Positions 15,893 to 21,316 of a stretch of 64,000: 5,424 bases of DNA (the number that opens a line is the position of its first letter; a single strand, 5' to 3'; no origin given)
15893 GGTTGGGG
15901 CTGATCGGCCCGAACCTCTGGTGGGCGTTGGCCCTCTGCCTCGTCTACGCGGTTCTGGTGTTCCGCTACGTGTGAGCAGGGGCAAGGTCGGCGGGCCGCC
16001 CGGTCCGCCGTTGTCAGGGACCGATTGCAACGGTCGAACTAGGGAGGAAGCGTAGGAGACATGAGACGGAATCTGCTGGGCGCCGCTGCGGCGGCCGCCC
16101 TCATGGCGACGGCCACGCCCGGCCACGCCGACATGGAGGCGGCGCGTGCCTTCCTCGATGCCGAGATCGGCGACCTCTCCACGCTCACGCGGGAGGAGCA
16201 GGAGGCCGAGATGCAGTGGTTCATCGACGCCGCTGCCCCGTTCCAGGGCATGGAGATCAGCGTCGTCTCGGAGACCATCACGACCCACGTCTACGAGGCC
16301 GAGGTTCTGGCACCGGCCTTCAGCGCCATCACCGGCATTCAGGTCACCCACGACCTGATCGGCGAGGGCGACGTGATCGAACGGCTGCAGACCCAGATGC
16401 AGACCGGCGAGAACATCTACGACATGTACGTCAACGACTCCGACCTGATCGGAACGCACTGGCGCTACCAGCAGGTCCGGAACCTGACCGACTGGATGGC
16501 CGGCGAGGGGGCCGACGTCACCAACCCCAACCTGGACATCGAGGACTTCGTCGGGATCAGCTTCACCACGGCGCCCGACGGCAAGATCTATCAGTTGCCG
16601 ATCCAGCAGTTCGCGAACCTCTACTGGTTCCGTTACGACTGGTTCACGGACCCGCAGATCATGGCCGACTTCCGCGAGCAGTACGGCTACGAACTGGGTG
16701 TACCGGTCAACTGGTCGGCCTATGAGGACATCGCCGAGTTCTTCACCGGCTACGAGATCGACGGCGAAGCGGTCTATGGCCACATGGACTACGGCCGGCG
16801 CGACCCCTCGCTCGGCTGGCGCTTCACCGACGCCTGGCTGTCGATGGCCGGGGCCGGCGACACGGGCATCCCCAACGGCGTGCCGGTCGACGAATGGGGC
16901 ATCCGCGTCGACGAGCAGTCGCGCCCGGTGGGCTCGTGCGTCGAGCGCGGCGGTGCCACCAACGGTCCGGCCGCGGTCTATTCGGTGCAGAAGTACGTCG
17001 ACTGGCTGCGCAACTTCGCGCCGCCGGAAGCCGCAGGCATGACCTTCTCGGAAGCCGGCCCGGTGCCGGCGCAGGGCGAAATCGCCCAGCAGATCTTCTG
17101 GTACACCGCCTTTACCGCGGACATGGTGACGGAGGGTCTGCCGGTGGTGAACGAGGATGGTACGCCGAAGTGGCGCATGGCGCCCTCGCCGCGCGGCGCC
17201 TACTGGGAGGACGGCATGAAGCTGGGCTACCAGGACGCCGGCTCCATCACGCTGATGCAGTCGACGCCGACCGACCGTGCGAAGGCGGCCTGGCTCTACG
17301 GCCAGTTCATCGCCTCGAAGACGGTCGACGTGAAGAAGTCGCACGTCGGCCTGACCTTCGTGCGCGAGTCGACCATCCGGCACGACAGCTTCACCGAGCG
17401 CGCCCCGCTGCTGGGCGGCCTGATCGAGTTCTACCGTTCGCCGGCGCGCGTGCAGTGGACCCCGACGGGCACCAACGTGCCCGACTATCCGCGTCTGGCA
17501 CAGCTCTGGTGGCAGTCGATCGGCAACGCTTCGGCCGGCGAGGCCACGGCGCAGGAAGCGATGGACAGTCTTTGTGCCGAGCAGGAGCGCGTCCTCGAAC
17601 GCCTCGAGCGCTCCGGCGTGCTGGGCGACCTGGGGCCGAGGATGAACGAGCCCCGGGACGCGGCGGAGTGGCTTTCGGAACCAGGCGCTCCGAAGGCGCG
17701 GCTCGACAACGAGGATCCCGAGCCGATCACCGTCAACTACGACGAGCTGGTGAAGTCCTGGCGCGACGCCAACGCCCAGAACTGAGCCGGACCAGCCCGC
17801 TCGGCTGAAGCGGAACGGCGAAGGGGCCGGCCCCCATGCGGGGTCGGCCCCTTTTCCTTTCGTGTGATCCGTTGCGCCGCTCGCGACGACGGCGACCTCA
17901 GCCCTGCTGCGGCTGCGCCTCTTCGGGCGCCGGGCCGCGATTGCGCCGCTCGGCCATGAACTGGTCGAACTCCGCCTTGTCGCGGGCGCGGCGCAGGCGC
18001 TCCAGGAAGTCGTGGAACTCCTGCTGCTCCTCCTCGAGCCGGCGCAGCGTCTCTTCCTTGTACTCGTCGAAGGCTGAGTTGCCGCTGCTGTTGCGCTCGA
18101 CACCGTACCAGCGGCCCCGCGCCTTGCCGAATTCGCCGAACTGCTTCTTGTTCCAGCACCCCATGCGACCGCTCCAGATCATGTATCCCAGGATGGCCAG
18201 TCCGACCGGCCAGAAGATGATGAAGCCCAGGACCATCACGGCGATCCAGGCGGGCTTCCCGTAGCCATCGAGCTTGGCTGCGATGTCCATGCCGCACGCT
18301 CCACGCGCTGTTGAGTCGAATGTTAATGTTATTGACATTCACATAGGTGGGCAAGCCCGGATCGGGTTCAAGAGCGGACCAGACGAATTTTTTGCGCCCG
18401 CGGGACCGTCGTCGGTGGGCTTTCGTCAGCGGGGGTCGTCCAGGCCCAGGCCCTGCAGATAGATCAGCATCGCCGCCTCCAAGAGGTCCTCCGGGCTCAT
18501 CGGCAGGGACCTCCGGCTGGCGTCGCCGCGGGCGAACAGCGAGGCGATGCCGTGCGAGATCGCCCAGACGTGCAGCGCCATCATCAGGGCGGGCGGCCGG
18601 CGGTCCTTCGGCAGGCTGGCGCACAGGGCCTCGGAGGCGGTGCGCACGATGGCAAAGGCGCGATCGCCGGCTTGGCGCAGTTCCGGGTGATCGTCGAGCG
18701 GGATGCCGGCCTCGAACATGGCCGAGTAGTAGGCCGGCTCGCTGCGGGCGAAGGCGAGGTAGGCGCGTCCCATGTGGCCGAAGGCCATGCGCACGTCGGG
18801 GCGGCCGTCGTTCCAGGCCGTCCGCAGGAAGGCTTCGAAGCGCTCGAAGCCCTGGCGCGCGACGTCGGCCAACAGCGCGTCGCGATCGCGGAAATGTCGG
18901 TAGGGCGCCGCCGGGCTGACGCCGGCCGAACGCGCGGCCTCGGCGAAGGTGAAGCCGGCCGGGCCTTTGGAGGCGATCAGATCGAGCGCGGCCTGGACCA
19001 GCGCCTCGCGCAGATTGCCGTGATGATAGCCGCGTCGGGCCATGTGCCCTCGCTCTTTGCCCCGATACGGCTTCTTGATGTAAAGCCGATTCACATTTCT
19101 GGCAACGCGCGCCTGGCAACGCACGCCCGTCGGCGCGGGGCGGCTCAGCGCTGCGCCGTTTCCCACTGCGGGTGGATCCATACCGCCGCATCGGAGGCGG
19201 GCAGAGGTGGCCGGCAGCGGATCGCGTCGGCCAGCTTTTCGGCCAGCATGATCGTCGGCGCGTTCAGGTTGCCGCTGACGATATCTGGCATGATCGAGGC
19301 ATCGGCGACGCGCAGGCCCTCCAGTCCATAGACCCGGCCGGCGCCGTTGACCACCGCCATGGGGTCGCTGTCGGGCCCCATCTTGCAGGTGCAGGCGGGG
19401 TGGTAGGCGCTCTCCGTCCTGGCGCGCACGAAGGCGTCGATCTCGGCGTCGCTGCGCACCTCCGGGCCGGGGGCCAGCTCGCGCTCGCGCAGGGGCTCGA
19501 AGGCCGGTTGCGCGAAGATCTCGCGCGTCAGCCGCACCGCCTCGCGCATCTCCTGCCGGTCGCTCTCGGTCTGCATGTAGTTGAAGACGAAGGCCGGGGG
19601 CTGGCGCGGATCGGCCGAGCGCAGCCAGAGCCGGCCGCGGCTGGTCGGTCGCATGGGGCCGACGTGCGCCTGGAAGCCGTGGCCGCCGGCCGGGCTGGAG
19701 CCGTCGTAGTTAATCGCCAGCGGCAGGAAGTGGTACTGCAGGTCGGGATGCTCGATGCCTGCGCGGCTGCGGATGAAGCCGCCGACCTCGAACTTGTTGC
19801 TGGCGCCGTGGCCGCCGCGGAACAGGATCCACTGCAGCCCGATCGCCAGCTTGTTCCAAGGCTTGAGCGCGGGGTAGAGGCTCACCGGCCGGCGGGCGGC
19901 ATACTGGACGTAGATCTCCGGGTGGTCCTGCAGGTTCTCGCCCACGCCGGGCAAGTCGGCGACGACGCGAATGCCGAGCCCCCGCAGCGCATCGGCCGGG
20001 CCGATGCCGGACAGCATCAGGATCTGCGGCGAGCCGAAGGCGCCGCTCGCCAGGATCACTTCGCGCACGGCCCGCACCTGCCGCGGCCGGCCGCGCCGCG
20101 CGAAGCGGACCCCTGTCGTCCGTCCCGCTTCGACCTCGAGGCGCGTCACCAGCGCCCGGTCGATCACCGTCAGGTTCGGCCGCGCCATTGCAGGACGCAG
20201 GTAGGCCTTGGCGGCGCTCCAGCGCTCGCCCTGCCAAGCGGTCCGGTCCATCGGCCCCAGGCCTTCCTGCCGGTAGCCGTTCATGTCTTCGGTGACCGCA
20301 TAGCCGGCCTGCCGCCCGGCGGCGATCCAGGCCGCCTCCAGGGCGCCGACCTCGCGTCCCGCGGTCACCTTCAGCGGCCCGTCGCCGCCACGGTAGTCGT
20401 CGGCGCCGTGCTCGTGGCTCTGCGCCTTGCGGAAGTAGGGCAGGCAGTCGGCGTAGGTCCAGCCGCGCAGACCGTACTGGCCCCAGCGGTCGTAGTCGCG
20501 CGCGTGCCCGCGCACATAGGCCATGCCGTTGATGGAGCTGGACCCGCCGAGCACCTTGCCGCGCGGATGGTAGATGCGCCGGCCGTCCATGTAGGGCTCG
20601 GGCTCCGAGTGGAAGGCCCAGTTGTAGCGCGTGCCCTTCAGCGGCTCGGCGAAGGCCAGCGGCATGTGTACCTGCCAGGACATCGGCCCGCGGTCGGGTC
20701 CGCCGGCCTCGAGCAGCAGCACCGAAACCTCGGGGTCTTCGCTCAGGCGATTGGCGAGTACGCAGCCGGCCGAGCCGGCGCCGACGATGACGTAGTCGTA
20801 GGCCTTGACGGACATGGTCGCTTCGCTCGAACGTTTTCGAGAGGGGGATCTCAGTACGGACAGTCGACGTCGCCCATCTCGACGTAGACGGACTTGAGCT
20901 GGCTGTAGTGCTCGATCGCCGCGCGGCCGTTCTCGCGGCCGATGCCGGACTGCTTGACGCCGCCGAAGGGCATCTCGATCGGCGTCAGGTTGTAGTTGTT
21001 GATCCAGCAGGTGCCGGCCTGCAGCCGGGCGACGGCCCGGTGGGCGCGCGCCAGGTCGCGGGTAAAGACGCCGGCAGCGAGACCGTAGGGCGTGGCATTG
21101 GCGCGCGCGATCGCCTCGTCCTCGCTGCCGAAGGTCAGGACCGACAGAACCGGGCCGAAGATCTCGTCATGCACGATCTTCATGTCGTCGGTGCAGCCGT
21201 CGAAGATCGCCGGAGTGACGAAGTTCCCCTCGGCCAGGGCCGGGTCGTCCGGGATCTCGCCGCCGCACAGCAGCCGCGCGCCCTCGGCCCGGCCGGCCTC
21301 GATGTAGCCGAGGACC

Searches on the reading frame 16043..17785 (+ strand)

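Call 70: search_protein_families(library=pfam, proteins=[window:16043-17785:+], max_evalue=0.00001)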
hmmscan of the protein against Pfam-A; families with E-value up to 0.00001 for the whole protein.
window:16043-17785:+ (580 aa): 1 family
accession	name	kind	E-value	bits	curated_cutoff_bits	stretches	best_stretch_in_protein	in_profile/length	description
PF01547.30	SBP_bac_1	-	4e-12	47.2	26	1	88-426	12-303/307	Bacterial extracellular solute-binding protein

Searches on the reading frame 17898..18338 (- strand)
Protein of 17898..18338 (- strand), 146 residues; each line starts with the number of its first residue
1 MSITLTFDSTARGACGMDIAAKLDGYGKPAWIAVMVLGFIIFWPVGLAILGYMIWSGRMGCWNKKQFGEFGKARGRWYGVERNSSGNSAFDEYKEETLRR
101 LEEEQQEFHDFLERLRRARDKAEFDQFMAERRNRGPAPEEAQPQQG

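Call 70: search_protein_families(library=pfam, proteins=[window:17898-18338:-], max_evalue=0.00001)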
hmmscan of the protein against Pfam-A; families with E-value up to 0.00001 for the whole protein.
window:17898-18338:- (146 aa): 1 family
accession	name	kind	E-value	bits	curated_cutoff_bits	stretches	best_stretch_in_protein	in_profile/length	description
PF11014.13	DUF2852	-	1.1e-46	158.1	22.5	1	23-132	1-116/116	Protein of unknown function (DUF2852)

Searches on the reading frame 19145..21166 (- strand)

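Call 70: search_protein_families(library=pfam, proteins=[window:19145-21166:-], max_evalue=0.00001)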
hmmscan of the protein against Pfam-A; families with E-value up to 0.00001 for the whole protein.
window:19145-21166:- (673 aa): 4 families
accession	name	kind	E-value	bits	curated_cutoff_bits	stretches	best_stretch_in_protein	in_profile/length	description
PF00732.25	GMC_oxred_N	-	2.3e-55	188.2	23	1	123-417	1-218/218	GMC oxidoreductase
PF05199.19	GMC_oxred_C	-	1.5e-41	142.6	24.6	1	507-642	1-139/139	GMC oxidoreductase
PF00890.30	FAD_binding_2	-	5.5e-10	39.4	20.4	0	295-380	109-214/414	FAD binding domain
PF01266.30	DAO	-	8.3e-06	26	27.9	0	124-158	1-35/353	FAD dependent oxidoreductase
